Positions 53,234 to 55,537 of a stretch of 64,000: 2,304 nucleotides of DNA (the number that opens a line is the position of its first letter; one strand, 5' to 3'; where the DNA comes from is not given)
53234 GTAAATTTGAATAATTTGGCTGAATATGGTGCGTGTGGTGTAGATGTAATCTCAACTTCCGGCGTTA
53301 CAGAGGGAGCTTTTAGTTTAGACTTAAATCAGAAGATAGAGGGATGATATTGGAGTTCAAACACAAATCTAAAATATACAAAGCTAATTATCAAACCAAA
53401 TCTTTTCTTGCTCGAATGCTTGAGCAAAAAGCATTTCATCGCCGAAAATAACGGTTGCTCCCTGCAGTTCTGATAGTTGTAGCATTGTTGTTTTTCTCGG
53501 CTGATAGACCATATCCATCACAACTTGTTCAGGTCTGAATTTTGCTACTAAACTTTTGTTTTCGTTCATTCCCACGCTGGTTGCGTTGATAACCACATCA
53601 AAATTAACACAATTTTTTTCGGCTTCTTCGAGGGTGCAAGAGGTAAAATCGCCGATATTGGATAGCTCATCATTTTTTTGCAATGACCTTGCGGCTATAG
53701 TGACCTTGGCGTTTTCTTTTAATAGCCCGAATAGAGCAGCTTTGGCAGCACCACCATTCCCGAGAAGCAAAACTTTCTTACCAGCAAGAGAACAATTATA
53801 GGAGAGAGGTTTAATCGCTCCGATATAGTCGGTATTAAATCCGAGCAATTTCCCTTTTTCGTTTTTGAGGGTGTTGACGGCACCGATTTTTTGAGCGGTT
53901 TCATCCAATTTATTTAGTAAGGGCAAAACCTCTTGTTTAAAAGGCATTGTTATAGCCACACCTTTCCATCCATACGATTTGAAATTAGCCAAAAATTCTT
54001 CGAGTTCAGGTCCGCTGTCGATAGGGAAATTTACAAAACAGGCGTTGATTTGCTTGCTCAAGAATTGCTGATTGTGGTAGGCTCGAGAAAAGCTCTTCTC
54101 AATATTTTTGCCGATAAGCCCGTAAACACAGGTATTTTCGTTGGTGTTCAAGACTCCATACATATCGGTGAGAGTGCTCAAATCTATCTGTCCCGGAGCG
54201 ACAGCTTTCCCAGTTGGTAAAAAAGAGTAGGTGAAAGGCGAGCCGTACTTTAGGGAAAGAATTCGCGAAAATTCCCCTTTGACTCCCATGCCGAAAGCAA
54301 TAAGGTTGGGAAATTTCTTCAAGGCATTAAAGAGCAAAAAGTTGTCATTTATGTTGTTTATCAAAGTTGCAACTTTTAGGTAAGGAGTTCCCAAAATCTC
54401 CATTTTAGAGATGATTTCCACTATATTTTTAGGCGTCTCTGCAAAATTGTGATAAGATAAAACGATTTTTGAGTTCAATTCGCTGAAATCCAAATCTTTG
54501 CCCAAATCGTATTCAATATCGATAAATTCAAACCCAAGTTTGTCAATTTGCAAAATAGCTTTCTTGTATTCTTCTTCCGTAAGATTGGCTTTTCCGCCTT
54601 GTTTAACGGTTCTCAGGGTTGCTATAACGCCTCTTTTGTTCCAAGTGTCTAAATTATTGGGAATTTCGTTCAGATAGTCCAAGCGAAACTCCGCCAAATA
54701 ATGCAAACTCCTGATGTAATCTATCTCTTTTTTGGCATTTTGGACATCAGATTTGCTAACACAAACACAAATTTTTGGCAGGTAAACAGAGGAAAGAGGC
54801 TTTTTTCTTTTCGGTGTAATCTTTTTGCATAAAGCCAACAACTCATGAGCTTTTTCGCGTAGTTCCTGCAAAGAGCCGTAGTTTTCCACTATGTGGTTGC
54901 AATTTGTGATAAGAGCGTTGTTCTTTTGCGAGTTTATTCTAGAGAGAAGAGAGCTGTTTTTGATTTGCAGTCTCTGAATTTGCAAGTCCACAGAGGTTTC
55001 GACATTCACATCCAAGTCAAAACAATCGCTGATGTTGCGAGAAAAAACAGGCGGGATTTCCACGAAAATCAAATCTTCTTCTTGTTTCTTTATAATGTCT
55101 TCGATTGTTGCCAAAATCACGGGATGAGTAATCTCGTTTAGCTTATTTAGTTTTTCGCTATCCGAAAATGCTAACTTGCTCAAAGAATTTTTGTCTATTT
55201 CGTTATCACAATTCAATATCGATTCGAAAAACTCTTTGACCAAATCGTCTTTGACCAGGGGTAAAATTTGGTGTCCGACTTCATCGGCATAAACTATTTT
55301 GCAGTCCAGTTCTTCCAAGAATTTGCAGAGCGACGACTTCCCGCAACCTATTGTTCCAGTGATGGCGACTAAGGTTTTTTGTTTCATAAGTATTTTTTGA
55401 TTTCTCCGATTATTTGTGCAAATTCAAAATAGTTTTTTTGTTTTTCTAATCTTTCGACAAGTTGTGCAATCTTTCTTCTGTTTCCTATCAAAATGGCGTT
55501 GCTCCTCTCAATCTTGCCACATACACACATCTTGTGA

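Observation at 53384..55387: Unusual tri-domain fusion of dephospho-CoA kinase with dehydroquinate dehydratase and shikimate dehydrogenase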

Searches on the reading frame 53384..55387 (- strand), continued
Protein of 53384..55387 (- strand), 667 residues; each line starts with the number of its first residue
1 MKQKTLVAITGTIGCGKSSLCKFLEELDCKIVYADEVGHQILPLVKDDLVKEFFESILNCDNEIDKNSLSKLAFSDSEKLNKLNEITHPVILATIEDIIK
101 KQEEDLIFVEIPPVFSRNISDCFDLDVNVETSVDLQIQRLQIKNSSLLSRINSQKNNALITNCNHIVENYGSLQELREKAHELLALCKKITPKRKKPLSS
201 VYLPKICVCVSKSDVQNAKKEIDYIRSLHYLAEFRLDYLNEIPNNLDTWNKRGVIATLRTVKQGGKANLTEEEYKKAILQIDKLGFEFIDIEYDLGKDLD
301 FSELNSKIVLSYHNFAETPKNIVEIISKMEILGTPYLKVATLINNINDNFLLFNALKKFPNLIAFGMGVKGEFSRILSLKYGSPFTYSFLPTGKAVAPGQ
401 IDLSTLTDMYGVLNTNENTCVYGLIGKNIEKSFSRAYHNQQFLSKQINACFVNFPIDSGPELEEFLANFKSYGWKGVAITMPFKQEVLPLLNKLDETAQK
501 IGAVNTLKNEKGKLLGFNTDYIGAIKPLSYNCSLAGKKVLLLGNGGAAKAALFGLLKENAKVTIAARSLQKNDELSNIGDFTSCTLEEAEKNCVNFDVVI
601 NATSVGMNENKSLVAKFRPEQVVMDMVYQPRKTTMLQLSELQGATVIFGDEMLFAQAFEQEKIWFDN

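Call 37: find_related_loci(query=A1, collection=metagenome_contigs, flank=6000)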
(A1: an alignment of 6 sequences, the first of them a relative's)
Query A1 (667 aa) in metagenome_contigs; peptide patterns used: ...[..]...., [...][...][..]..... (x = any residue, [..] = any of these).
600 stretches matched a pattern (row limit reached: there are more); 3 encode a relative of the query (tblastn E <= 1e-3); 3 distinct loci.
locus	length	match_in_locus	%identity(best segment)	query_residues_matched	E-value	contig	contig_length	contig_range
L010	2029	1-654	29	464-664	5e-16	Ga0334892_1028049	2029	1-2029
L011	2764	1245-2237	24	204-496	2e-14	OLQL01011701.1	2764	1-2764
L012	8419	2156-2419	29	7-93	5e-7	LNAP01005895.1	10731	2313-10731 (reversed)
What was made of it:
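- Tried and rejected: Search for an unfused coaE + aroDE intermediate, or for more members in JGI metagenomes: unproductive, with three weak and irrelevant loci (call 37).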

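Call 50: predict_structure(alignment_id=A2)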
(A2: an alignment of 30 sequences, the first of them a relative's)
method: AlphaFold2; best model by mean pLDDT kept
length: 667 residues; sequences in the alignment: 30
mean_pLDDT: 92.4   pTM: 0.88
mean pLDDT of the five models: 92.4, 92.3, 91.9, 91.1, 85.9
residues with pLDDT >= 90: 537; 70-90: 103; 50-70: 26; < 50: 1
segments of 3 or more residues with pLDDT < 50: none
pLDDT, mean of each block of 10 residues (from residue 1): 89 70 95 92 94 92 91 85 91 94 95 81 92 71 66 73 89 92 97 91 95 95 95 97 91 96 93 96 97 94 95 97 97 94 97 96 97 97 96 92 96 94 95 92 95 97 98 97 96 95 96 96 95 97 92 96 91 83 95 97 85 94 93 95 96 94 92
secondary structure, 60 per line:
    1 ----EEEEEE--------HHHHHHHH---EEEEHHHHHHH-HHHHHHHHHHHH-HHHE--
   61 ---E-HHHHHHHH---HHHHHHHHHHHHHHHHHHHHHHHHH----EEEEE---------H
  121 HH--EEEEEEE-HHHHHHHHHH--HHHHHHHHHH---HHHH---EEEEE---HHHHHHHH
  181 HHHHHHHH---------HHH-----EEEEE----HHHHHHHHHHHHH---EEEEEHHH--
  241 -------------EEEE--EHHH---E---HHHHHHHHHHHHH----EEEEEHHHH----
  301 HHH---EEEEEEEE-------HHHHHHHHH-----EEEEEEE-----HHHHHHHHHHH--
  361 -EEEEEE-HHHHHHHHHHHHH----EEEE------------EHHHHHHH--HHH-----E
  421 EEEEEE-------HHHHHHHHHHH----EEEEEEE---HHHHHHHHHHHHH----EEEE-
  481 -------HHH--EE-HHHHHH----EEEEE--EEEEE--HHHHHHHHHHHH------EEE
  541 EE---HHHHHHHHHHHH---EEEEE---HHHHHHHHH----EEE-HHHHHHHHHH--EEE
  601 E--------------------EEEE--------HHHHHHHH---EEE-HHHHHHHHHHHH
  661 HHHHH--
elements in order: E5-10 H19-26 E30-33 H34-40 H42-53 H66-73 H77-101 E106-110 E125-131 H133-142 H145-154 H158-161 E165-169 H173-188 E206-210 H215-227 E231-235 E254-257 H271-283 E288-292 H293-296 E307-314 H322-330 E336-342 H348-358 E362-367 H369-381 E386-389 H403-409 E420-426 H434-444 E449-455 H459-471 E476-479 H496-501 E506-510 E513-517 H520-531 E538-542 H546-557 E561-565 H569-577 E582-584 H586-595 E598-601 E622-625 H634-641 E645-647 H649-665
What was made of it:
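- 53384..55387 (-): Complete coaE-aroD-aroE fusion gene (667 aa plus stop). AF2 model with mean pLDDT 92.4 and pTM 0.88 (call 50).
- AlphaFold models the chain as one confident unit, pTM 0.88 (call 50).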

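Call 53: fold_search(model_id=the predicted structure, library=pdb)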
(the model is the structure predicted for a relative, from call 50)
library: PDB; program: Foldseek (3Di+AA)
matches with E <= 10: 1897; with E <= 0.001: 379
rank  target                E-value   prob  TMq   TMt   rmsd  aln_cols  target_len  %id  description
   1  2o7s                  1.8e-37  1.00  0.61  0.81   3.3       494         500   30  Crystal Structure of the A. thaliana DHQ-dehydroshikimate-SDH-shikimate-NADP(H) (released 2007-11-20)
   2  2gpt                  6.3e-37  1.00  0.59  0.78   3.7       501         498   30  Crystal structure of Arabidopsis Dehydroquinate dehydratase-shikimate dehydrogenase in complex with tartrate and shikima (released 2006-06-06)
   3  2o7q                  1.0e-36  1.00  0.61  0.80   3.6       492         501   30  Crystal Structure of the A. thaliana DHQ-dehydroshikimate-SDH-shikimate-NADP(H) (released 2007-11-20)
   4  6bmb                  1.1e-36  1.00  0.61  0.80   3.5       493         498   30  Crystal structure of Arabidopsis Dehydroquinate dehydratase-shikimate dehydrogenase (T381G mutant) in complex with tartr (released 2017-12-20)
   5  6hqv_B                6.8e-32  1.00  0.34  0.15  21.3       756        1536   19  Pentafunctional AROM Complex from Chaetomium thermophilum (released 2020-05-06)
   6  7tbv_D                2.4e-31  1.00  0.32  0.31  24.8       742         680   19  Crystal structure of the shikimate kinase + 3-dehydroquinate dehydratase + 3-dehydroshikimate dehydrogenase domains of (released 2022-03-16)
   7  6hqv_A                2.6e-31  1.00  0.33  0.15  21.6       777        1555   20  Pentafunctional AROM Complex from Chaetomium thermophilum (released 2020-05-06)
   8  7tbv_B                4.0e-30  1.00  0.33  0.33  23.9       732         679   19  Crystal structure of the shikimate kinase + 3-dehydroquinate dehydratase + 3-dehydroshikimate dehydrogenase domains of (released 2022-03-16)
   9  7tbv_C                7.7e-30  1.00  0.33  0.33  24.1       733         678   18  Crystal structure of the shikimate kinase + 3-dehydroquinate dehydratase + 3-dehydroshikimate dehydrogenase domains of (released 2022-03-16)
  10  7tbv_A                8.1e-30  1.00  0.33  0.32  24.3       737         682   19  Crystal structure of the shikimate kinase + 3-dehydroquinate dehydratase + 3-dehydroshikimate dehydrogenase domains of (released 2022-03-16)
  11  5swv                  1.4e-29  1.00  0.33  0.41  19.6       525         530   21  Dehydroquinate dehydratase and shikimate dehydrogenase from S. pombe AroM (released 2016-12-21)
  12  7u5s_A                1.7e-28  1.00  0.33  0.15  24.5       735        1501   19  CryoEM structure of the Candida albicans Aro1 dimer (released 2022-05-04)
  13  7u5s_B                2.6e-27  1.00  0.31  0.14  24.2       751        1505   19  CryoEM structure of the Candida albicans Aro1 dimer (released 2022-05-04)
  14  7u5u_B                2.2e-26  1.00  0.32  0.33  23.9       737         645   18  Structure of the SK/DHQase/DHSD dimer from Candida albicans Aro1 (released 2022-05-04)
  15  7u5u_A                4.1e-26  1.00  0.33  0.35  23.6       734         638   18  Structure of the SK/DHQase/DHSD dimer from Candida albicans Aro1 (released 2022-05-04)
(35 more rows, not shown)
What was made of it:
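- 53387..54151 (-): AroE-type shikimate dehydrogenase domain, residues 413-667. S432/S434; catalytic K484 (TMPFK) and D520 (NTD); Gly-rich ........; R567. Foldseek matches to AroE structures at TM 0.8-0.88 (call 53).
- On Shikimate dehydrogenase AroE (TIGR00507): TM to AroE structures is 0.8-0.88 (call 53).
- On AROM-like SK-DHQase-SDH tri-domain fusion: The whole chain aligns to 7tbv, 7u5u and 6hqv (call 53).
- Closest known: Bifunctional DHQ-SDH. Same: Foldseek gives TM 0.81 (normalised to the target) over 494 columns at 30% identity (call 53).
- The AroDE body superimposes on Arabidopsis DHQ-SDH at TM 0.81 (call 53). Foldseek aligns the whole chain (~735 columns) to the SK/DHQase/SDH constructs of fungal Aro1/AROM (call 53).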

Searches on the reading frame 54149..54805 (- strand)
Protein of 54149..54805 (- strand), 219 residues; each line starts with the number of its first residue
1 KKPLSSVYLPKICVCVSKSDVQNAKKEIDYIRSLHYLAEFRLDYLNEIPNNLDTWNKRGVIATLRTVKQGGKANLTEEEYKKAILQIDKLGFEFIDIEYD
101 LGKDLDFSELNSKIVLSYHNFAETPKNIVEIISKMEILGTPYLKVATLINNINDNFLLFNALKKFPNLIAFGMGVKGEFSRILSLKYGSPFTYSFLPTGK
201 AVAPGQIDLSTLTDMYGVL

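Call 55: search_solved_structures(query=window:54149-54805:-, max_evalue=0.00001, show_alignments=3)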
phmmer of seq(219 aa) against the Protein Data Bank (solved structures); distinct sequences matched with E-value up to 0.00001: 19.
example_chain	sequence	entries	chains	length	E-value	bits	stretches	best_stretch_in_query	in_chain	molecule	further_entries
3l9c_A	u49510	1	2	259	6.6e-20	75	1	37-213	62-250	3-dehydroquinate dehydratase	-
2ocz_A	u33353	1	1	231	1.4e-17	67.4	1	49-213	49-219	3-dehydroquinate dehydratase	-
2ox1_A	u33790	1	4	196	7.3e-17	65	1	60-212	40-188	3-dehydroquinate dehydratase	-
6bmb_A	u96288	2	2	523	5e-15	59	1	36-217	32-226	Bifunctional 3-dehydroquinate dehydratase/shikimate dehydrogenase, chloroplastic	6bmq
2gpt_A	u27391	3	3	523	5e-15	59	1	36-217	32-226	3-dehydroquinate dehydratase/ shikimate 5-dehydrogenase | Bifunctional 3-dehydroquinate dehydratase/shikimate dehydrogenase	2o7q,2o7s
1sfl_A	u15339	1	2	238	1.1e-12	51.4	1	45-212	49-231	3-dehydroquinate dehydratase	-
1sfj_A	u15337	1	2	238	1.2e-12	51.3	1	58-212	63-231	3-dehydroquinate dehydratase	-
5swv_C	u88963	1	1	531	3.2e-12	49.8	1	42-213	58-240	Pentafunctional AROM polypeptide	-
6sfh_A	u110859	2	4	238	3.4e-12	49.8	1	59-212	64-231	3-dehydroquinate dehydratase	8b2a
1gqn_A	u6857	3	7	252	2.2e-10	43.8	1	9-214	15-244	3-DEHYDROQUINATE DEHYDRATASE | 3-dehydroquinate dehydratase aroD | PROTEIN (3-DEHYDROQUINATE DEHYDRATASE)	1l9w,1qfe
4clm_A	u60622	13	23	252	4.9e-10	42.7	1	9-214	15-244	3-DEHYDROQUINATE DEHYDRATASE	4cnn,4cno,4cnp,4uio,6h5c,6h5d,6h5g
3js3_A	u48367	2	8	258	5.8e-10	42.5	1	10-216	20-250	3-dehydroquinate dehydratase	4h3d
2egz_A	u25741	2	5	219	8.8e-10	41.9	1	39-214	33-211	3-dehydroquinate dehydratase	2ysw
4ph6_A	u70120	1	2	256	2.6e-09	40.3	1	43-213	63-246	3-dehydroquinate dehydratase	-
3m7w_A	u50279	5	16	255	5.5e-08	36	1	58-214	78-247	3-dehydroquinate dehydratase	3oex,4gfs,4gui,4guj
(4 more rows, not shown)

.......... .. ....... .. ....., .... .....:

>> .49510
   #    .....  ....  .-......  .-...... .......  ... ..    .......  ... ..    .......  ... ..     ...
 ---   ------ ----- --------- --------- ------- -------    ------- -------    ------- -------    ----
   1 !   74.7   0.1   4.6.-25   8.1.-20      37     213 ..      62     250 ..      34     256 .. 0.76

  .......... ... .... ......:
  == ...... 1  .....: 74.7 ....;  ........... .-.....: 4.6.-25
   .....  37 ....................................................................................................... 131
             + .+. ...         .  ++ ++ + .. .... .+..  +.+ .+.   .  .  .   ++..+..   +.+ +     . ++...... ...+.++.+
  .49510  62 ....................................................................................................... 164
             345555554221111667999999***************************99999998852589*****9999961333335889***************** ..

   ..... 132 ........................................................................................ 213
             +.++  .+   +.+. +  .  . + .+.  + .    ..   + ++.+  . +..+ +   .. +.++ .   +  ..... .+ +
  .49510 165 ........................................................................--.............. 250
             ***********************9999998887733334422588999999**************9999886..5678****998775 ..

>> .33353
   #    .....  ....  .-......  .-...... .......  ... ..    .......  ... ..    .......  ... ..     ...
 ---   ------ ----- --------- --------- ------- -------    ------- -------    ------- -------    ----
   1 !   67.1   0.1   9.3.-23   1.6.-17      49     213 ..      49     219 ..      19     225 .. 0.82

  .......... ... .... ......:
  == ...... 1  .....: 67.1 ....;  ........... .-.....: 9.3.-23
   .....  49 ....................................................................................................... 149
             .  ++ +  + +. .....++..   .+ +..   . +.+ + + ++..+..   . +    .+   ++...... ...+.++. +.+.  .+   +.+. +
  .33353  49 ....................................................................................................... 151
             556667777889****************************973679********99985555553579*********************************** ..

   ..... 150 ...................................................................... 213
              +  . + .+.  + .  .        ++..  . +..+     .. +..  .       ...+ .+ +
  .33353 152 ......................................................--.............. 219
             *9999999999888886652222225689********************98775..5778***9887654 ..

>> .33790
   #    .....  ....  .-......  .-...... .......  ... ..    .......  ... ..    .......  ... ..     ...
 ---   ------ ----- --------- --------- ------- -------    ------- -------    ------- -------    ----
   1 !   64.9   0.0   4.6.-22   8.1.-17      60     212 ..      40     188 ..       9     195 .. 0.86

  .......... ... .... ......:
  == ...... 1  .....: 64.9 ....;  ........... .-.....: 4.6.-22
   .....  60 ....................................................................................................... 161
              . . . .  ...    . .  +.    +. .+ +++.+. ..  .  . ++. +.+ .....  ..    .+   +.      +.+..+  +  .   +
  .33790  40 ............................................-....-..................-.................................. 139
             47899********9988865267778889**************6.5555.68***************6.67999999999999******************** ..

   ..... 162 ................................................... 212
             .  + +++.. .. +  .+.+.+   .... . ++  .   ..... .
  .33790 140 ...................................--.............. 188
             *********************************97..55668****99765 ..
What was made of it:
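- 54152..54775 (-): Type I 3-dehydroquinate dehydratase domain, residues 205-412. Catalytic His313 in SYHNF; Schiff-base Lys338 in LKVAT; also E233, R235, R259, R375, Q400. Alignment to solved type I DHQases through both motifs (call 55).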
